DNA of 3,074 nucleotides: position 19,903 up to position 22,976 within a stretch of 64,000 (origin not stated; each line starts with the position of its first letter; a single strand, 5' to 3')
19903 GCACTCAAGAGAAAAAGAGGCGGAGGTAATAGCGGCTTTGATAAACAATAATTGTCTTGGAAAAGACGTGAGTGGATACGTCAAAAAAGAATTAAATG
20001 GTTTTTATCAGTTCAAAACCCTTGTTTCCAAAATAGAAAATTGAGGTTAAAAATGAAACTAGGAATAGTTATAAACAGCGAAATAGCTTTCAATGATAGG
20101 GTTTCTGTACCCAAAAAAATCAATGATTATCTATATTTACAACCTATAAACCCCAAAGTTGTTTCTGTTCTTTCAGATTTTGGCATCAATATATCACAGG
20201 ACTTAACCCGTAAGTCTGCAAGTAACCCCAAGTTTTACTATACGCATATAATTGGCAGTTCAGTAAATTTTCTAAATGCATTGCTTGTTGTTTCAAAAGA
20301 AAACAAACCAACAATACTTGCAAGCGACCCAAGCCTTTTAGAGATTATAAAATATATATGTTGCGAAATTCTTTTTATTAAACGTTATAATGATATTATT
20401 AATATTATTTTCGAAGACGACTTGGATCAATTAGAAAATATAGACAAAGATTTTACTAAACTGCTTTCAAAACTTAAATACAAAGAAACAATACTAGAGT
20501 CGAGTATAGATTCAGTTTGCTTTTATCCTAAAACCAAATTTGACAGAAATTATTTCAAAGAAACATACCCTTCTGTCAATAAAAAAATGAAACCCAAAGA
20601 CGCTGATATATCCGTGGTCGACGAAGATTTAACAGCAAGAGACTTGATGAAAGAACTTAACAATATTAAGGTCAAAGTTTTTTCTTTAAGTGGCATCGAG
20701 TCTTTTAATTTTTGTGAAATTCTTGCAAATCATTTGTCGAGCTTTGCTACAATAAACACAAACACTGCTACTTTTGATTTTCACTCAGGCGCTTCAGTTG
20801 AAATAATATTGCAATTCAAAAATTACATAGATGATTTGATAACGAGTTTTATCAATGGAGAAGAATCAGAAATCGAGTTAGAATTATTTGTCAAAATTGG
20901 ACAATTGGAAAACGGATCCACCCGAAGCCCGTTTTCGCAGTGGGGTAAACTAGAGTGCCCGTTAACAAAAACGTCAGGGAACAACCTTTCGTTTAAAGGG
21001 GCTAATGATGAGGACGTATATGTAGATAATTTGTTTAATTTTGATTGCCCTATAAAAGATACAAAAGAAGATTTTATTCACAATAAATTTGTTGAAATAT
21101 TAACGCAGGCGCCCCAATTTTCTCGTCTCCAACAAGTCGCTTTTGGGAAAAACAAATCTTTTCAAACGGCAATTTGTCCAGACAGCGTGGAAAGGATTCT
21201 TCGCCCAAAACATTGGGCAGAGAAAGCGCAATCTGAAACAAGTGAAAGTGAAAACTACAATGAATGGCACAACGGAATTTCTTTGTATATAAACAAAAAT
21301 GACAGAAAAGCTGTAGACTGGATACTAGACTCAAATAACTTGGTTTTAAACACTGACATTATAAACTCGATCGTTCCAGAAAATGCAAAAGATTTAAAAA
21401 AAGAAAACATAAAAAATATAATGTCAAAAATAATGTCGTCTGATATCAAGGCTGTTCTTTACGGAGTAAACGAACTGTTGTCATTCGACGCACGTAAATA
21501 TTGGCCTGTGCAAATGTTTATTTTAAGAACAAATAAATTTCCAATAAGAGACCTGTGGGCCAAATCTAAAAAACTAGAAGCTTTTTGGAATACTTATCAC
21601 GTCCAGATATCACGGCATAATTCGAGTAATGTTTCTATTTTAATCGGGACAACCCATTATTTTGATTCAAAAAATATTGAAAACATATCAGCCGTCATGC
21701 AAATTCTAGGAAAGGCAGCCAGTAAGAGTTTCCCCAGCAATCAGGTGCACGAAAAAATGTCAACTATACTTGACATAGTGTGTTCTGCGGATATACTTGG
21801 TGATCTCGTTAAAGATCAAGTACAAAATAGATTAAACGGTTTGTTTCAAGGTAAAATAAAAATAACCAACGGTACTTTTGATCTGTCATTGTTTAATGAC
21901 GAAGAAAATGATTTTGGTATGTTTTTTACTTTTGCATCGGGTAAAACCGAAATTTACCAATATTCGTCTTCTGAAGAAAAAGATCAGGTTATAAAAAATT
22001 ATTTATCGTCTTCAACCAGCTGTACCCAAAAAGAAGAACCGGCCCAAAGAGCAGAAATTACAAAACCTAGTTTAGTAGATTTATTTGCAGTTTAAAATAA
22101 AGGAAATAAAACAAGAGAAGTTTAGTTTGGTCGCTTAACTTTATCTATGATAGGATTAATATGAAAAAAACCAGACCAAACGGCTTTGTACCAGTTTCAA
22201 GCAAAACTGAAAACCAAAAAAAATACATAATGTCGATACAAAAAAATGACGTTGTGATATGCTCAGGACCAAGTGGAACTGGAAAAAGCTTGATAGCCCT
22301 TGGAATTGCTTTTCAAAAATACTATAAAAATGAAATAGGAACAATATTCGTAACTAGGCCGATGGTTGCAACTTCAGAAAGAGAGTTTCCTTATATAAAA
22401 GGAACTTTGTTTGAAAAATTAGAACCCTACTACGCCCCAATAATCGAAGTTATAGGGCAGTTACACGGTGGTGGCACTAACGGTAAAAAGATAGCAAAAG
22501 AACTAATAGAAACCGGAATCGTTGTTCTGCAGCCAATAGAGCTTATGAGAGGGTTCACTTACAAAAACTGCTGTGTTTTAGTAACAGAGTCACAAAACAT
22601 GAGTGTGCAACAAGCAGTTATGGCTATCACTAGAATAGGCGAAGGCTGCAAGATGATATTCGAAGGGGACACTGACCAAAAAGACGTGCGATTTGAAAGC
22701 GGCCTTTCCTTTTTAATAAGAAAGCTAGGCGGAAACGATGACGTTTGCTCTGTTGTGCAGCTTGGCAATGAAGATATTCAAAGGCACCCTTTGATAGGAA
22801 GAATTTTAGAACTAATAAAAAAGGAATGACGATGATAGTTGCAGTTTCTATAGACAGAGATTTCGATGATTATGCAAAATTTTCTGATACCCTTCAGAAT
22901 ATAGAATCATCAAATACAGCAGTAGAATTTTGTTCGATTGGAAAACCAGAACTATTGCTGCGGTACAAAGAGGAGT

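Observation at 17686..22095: Phage-encoded MoxR AAA+ ATPase and HExxH-vWA partner, followed by a ~680-aa low-complexity protein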

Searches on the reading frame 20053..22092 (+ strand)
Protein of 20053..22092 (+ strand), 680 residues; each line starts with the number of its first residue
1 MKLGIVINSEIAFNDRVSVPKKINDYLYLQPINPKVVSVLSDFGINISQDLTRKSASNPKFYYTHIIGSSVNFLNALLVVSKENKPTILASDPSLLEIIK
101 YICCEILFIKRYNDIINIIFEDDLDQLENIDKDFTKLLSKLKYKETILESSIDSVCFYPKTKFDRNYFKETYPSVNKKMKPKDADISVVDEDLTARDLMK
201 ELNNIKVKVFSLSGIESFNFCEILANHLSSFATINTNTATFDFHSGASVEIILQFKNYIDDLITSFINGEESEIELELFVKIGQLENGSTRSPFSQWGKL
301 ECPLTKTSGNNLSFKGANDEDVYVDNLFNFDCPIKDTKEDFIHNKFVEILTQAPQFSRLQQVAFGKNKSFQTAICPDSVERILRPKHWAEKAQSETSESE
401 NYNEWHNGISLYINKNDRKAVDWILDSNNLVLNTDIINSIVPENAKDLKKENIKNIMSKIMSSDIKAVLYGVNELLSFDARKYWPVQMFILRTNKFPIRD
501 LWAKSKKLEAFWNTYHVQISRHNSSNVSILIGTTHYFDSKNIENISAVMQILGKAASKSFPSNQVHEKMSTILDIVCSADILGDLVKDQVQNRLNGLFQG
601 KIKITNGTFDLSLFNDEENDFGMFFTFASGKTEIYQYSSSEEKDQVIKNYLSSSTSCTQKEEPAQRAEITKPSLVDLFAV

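Call 3: search_protein_families(library=pfam, proteins=[window:20053-22092:+], max_evalue=0.01)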
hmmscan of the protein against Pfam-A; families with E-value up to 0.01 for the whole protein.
window:20053-22092:+ (680 aa): 0 families

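Call 4: search_protein_families(library=phrogs, proteins=[window:20053-22092:+], max_evalue=0.001)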
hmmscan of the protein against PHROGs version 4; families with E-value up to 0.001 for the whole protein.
window:20053-22092:+ (680 aa): 0 families

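Call 8: search_solved_structures(query=window:20053-22092:+, max_evalue=10)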
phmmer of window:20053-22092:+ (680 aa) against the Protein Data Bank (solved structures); distinct sequences matched with E-value up to 10: 1.
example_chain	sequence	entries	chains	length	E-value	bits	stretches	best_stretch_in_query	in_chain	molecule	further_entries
5vj4_A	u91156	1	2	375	0.86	11.4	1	26-89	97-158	Uncharacterized protein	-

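Call 11: search_dna_similar(query=window:20053-22092:+, collection=phages, mode=protein, max_rows=30, max_evalue=0.01)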
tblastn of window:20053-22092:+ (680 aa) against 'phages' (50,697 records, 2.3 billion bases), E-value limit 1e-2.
No match.

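Call 24: find_homologous_proteins(query=window:20053-22092:+, max_evalue=0.001)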
Query window:20053-22092:+ (680 aa): 2 proteins with E <= 0.001 among 8000 candidates.
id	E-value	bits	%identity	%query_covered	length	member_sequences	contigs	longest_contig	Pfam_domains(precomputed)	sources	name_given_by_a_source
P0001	0.0e+0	1510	100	100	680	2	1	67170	-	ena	-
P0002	0.0e+0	1187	80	100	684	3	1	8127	-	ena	-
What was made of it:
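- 20053..22095 (+): ORF3, 680 aa: an expanded member of a small, fast-evolving family of unknown fold ('ORF3fam'). Only two clusters match among 5.8 billion proteins (call 24).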

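Call 31: search_protein_families(library=ncbifam, proteins=[window:20053-22092:+], max_evalue=0.01)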
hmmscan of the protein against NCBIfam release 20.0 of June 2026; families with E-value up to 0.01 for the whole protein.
window:20053-22092:+ (680 aa): 0 families

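Call 32: search_protein_families(library=padloc, proteins=[window:20053-22092:+], max_evalue=0.01)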
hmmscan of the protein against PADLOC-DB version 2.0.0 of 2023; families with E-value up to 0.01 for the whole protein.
window:20053-22092:+ (680 aa): 0 families
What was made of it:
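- Tried and rejected: There were no hits in Pfam, PHROGs, NCBIfam or PADLOC, by PDB phmmer, or by tblastn against phages (calls 3, 4, 8, 11, 31, 32).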

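Call 44: predict_structure(alignment_id=A1)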
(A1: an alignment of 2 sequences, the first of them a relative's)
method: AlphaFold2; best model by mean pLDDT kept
length: 680 residues; sequences in the alignment: 2
mean_pLDDT: 28.8   pTM: 0.19
mean pLDDT of the five models: 28.8, 28.5, 25.5, 25.3, 25.2
residues with pLDDT >= 90: 0; 70-90: 0; 50-70: 0; < 50: 680
segments of 3 or more residues with pLDDT < 50: 1-680
pLDDT, mean of each block of 10 residues (from residue 1): 23 24 30 38 40 38 37 33 28 32 27 26 27 26 22 20 29 31 27 29 26 27 30 25 26 28 28 28 27 27 26 29 28 26 25 23 20 22 29 35 28 27 30 31 34 38 29 31 27 25 30 29 24 24 30 30 30 27 29 30 27 30 31 37 45 31 29 26
secondary structure, 60 per line:
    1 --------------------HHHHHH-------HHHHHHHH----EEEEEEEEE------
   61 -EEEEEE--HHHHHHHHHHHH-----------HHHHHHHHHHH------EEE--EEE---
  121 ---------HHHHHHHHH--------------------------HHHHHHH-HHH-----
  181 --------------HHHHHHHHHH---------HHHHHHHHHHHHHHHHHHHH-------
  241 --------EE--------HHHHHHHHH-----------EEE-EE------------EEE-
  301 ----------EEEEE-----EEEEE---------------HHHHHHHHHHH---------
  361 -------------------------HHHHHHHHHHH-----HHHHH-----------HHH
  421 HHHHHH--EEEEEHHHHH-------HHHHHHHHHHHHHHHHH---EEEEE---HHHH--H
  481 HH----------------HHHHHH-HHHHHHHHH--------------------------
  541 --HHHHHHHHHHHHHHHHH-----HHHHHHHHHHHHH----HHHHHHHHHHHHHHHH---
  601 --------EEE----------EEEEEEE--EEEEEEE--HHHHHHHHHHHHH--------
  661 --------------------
elements in order: H21-26 H34-41 E46-54 E62-67 H70-81 H93-103 E110-112 E115-117 H130-138 H165-171 H195-204 H214-233 H259-267 E279-281 E297-299 E311-315 E321-325 H341-351 H386-396 H402-406 H418-426 E429-433 H434-438 H446-462 E466-470 H474-477 H499-504 H506-514 H543-559 H565-577 H582-597 E609-611 E622-628 E631-637 H640-652
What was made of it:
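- Tried and rejected: AF2 with a 2-sequence alignment gave pLDDT 28.8 (call 44).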

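Call 47: search_protein_representatives(alignment_id=A1)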
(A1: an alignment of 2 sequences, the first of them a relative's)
Query: 2 sequences, 687 profile positions. Proteins with E-value up to 0.001 (for the whole library): 6; up to 1e-10: 1; up to 1e-30: 1. The best 6 are listed.
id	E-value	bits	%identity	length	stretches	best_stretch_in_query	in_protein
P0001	0.0e+00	1517.3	-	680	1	1-687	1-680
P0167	1.6e-06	43.7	-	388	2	142-190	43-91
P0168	4.1e-06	42.3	-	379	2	451-527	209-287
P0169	6.7e-06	41.6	-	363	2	409-527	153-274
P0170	8.2e-05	38.0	-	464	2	423-523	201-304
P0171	1.4e-04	37.3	-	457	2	143-253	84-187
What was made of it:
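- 20053..22095 (+): Five remote relatives were found among 1.84 billion representatives (call 47).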

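Call 61: find_encoding_contigs(protein=P0170, flank=8000, max_places=2)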
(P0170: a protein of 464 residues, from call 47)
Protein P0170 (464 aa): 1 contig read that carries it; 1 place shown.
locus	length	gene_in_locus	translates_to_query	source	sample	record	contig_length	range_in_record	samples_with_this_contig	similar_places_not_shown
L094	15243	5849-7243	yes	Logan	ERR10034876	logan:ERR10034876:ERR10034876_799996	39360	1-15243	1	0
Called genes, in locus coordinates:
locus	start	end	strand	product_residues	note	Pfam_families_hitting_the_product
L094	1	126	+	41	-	?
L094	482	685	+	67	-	-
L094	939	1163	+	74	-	-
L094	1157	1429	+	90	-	-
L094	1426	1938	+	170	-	-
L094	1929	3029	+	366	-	PF01068:DNA_ligase_A_M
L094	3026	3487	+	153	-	PF14359:DUF4406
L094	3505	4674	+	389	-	PF13203:DUF2201_N, PF09967:DUF2201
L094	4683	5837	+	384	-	PF07726:AAA_3 (faint)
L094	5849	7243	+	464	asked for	-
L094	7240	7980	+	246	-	-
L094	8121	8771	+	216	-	PF02562:PhoH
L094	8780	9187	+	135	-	-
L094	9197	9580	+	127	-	-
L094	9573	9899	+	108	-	PF09723:Zn_ribbon_8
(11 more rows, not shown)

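Call 62: find_encoding_contigs(protein=P0167, flank=8000, max_places=2)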
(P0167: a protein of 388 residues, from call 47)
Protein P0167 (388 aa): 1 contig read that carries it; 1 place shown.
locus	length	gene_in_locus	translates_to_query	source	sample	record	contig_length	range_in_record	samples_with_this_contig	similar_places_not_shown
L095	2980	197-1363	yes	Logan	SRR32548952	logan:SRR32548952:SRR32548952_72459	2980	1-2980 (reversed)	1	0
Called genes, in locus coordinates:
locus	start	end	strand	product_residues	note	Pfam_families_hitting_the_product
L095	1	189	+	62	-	?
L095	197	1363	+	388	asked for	-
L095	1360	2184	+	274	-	-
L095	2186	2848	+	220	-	PF00580:UvrD-helicase (faint), PF02562:PhoH, PF13604:AAA_30 (faint), PF13245:AAA_19 (faint)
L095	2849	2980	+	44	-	?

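Call 64: find_encoding_contigs(protein=P0002, flank=8000, max_places=3)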
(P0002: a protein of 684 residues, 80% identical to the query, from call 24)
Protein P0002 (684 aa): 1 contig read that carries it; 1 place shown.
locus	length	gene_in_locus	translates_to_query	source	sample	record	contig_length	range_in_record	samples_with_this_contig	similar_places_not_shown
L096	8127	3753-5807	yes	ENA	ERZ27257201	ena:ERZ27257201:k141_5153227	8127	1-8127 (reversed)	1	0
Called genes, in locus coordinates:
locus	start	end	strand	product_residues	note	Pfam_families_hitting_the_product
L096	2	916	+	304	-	?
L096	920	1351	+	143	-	PF25735:Phage_L5_gp82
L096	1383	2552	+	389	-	PF13203:DUF2201_N, PF18894:PhageMetallopep (weak), PF09967:DUF2201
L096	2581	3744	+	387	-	PF00004:AAA (weak), PF07728:AAA_5 (weak)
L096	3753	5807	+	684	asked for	-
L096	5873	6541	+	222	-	PF02562:PhoH, PF00270:DEAD (weak)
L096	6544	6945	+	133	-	-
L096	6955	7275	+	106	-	PF09723:Zn_ribbon_8 (weak)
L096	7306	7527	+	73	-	-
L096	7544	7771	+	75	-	-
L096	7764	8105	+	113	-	-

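Call 68: find_related_loci(query=A3, collection=viral_contigs, flank=5000)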
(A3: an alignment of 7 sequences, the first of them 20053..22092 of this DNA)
Query A3 (680 aa) in viral_contigs; peptide patterns used: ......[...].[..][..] (x = any residue, [..] = any of these).
25 stretches matched a pattern; 2 encode a relative of the query (tblastn E <= 1e-3); 2 distinct loci.
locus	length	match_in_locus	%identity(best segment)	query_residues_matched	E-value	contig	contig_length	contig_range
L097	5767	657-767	45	154-191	2e-5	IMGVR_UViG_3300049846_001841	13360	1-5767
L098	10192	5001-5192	32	157-227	3e-5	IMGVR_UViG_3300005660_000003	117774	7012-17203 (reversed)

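Call 70: find_related_loci(query=A3, collection=metagenome_contigs, flank=5000)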
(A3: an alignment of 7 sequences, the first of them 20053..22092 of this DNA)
Query A3 (680 aa) in metagenome_contigs; peptide patterns used: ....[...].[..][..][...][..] (x = any residue, [..] = any of these).
290 stretches matched a pattern; 2 encode a relative of the query (tblastn E <= 1e-3); 2 distinct loci.
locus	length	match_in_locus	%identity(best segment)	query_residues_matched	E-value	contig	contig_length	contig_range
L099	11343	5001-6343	45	142-204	2e-7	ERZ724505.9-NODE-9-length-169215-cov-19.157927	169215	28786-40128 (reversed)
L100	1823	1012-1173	39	152-212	2e-7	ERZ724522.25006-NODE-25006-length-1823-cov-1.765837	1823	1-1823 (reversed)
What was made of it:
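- Tried and rejected: Scans of IMG/VR and JGI metagenomes found only 2 loci each (calls 68, 70).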

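Call 72: predict_structure(alignment_id=A3)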
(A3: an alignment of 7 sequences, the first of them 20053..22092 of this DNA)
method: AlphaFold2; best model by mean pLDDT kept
length: 680 residues; sequences in the alignment: 7
mean_pLDDT: 38.6   pTM: 0.31
mean pLDDT of the five models: 38.6, 38.5, 35.7, 35.0, 34.8
residues with pLDDT >= 90: 0; 70-90: 41; 50-70: 89; < 50: 550
segments of 3 or more residues with pLDDT < 50: 1-151, 181-444, 517-543, 560-566, 586-662, 664-680
pLDDT, mean of each block of 10 residues (from residue 1): 26 27 25 35 34 31 30 31 32 35 33 31 33 29 32 52 58 60 46 38 29 28 34 30 29 31 29 25 28 29 31 35 31 26 27 29 28 29 35 41 31 34 36 35 55 76 78 79 69 65 68 55 39 35 48 52 51 55 48 37 28 33 26 30 38 36 37 31
secondary structure, 60 per line:
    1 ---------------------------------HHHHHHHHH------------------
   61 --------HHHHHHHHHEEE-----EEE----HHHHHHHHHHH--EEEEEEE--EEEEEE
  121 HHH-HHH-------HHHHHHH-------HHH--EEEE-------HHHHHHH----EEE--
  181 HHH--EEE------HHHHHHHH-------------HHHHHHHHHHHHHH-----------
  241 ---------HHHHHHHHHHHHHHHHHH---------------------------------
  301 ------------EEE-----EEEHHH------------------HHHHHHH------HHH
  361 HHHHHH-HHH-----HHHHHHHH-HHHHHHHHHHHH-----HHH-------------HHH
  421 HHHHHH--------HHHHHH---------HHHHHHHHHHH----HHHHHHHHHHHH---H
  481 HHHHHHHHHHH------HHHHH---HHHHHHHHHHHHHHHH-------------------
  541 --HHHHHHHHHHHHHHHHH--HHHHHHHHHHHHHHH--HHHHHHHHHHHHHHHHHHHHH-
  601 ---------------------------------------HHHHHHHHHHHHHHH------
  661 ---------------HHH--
elements in order (helices of 4 or more, strands of 3 or more residues): H34-42 H69-77 E78-80 E86-88 H93-103 E106-112 E115-120 H135-141 E154-157 H165-171 E176-178 E186-188 H195-202 H216-229 H250-267 E313-315 E321-323 H345-351 H358-366 H376-383 H385-396 H418-426 H435-440 H450-460 H465-476 H480-491 H498-502 H506-521 H543-559 H562-576 H579-599 H640-654
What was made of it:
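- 20521..20628 (+): ORF3 conserved motif 1: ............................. It is predicted to form a beta-alpha-beta-beta unit. AF2 pLDDT here is about 52-60, with strand-helix-strand-strand (call 72).
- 21436..21513 (+): ORF3 conserved motif 2: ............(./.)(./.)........, in a helical region. This is the only AF2 region with pLDDT of 69-79 (aa 445-516) (call 72).
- Tried and rejected: With 7 sequences it gave 38.6 (call 72).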

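Call 76: search_solved_structures(query=A4, max_evalue=10, show_alignments=2)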
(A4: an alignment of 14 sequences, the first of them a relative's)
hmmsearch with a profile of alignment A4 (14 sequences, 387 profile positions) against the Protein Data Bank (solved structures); distinct sequences matched with E-value up to 10: 6.
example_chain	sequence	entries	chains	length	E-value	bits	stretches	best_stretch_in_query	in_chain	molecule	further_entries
3uit_A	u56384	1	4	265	0.058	16.1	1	265-351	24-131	InaD-like protein, MAGUK p55 subfamily member 5, Protein lin-7 homolog B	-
8oin_Bj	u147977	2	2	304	0.42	13.2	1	42-86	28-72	39S ribosomal protein L1, mitochondrial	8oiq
1vf6_C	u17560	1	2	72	0.55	12.8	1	286-341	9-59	MAGUK p55 subfamily member 5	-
2yoc_A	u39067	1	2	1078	0.8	12.3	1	136-230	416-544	PULLULANASE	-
6j35_A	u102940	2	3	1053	2.1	10.9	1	136-230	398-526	Pullulanase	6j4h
6j33_A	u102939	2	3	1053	2.1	10.9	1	136-230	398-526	pullulanase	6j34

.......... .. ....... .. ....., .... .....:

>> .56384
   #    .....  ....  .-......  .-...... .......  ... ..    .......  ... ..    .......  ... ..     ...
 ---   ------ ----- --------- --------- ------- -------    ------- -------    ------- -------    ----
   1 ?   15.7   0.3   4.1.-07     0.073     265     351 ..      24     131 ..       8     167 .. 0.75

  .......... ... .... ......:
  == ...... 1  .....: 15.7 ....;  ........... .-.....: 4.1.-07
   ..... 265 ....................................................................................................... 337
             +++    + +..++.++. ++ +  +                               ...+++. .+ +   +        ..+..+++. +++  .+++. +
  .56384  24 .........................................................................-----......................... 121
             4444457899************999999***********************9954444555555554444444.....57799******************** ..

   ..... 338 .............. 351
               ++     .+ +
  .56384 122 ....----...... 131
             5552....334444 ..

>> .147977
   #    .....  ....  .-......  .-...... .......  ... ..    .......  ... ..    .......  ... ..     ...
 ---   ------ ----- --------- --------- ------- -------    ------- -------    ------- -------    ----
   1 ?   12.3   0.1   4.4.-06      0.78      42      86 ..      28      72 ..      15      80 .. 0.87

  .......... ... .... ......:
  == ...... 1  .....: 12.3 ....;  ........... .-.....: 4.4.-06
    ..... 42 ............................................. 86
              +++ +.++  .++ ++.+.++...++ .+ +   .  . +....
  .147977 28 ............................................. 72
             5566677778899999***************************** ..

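Call 80: search_protein_families(library=pfam, alignment_id=A4, max_evalue=1)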
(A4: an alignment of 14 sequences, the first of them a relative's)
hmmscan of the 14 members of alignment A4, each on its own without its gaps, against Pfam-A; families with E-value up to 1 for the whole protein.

A. member 1, P0168 (379 aa): 1 family
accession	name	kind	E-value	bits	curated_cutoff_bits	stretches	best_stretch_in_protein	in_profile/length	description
PF22838.1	COMMD8_HN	-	0.23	12.4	27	0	193-238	39-84/90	COMMD8, helical N-terminal domain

B. families by the number of members that match (of 14 scanned): 7 families
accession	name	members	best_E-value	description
PF17815.7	PDZ_3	1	0.097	PDZ domain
PF22140.1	VipD-like_C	1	0.11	VipD-like, C-terminal domain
PF20323.3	DUF6618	1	0.14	Family of unknown function (DUF6618)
PF21264.3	DYNC2H1_AAA_dom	1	0.16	Cytoplasmic dynein 2 heavy chain 1, AAA+ ATPase domain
PF00715.22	IL2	1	0.22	Interleukin 2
PF22838.1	COMMD8_HN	1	0.23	COMMD8, helical N-terminal domain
PF00250.24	Forkhead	1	0.23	Forkhead domain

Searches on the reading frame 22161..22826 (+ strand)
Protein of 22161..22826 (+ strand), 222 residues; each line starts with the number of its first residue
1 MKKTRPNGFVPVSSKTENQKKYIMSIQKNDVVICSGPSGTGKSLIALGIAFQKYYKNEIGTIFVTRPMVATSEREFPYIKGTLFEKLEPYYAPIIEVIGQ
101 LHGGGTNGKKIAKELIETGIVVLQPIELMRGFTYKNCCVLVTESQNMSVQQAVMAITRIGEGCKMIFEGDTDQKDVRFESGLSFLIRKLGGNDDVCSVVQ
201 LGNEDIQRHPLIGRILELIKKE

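Call 3: search_protein_families(library=pfam, proteins=[window:22161-22826:+], max_evalue=0.01)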
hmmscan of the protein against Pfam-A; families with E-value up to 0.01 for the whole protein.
window:22161-22826:+ (222 aa): 6 families
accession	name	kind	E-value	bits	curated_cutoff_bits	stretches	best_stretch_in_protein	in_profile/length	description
PF02562.22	PhoH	-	1.7e-47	162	27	1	12-219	2-204/205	PhoH-like protein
PF00270.35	DEAD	-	1.1e-05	25.7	26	1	16-132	1-109/167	DEAD/DEAH box helicase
PF13245.12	AAA_19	-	0.00018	22.1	25.1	0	135-174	90-129/134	AAA domain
PF12775.13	AAA_7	-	0.0016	18.5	25.8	1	9-93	13-96/181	P-loop containing dynein motor region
PF13604.12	AAA_30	-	0.0019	18.4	27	0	17-174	4-128/191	AAA domain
PF20720.3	nSTAND3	-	0.0019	18.4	27.2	1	16-53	4-41/155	Novel STAND NTPase 3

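Call 4: search_protein_families(library=phrogs, proteins=[window:22161-22826:+], max_evalue=0.001)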
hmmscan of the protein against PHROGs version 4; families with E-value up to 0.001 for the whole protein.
window:22161-22826:+ (222 aa): 3 families
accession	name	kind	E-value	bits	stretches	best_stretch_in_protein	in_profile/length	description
phrog_170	-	other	1.2e-57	196.8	1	6-221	67-279/323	PhoH-like phosphate starvation-inducible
phrog_2765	-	other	3.1e-34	119.6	1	12-209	232-433/443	PhoH-like phosphate starvation-inducible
phrog_32482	-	other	3.6e-14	53.3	1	26-187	394-547/589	PhoH-like phosphate starvation-inducible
